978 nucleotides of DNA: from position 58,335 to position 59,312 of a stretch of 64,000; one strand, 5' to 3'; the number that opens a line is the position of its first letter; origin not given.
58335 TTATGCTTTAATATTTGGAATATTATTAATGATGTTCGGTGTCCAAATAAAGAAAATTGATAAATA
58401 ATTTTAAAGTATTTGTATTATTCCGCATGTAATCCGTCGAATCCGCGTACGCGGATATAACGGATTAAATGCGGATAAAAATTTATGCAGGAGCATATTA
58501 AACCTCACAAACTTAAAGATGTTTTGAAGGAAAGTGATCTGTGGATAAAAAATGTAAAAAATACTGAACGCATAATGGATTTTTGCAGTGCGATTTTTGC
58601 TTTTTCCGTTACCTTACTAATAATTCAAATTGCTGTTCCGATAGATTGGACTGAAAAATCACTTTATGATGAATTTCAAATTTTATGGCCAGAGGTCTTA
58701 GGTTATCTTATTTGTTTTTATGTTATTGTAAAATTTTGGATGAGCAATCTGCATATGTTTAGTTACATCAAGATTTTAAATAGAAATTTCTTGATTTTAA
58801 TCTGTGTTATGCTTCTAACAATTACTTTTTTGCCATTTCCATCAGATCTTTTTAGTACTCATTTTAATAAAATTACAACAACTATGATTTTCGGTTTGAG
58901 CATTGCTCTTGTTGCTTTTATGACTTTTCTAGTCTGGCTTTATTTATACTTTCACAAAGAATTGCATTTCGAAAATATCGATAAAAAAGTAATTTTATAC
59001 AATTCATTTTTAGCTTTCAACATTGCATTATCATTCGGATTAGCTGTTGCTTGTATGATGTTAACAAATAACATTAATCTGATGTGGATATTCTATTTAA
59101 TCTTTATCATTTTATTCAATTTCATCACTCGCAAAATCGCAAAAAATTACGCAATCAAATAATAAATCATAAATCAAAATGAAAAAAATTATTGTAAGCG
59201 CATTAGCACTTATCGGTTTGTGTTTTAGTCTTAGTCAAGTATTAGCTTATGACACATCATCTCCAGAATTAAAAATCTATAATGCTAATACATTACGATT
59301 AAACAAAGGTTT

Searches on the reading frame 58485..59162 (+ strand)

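Call 7: search_protein_families(library=pfam, proteins=[window:58485-59162:+], max_evalue=1)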
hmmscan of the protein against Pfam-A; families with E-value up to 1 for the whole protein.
window:58485-59162:+ (225 aa): 1 family
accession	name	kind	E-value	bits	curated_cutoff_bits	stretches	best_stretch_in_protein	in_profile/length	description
PF06736.16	TMEM175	-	3.2e-16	60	25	1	29-117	1-88/88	Endosomal/lysosomal potassium channel TMEM175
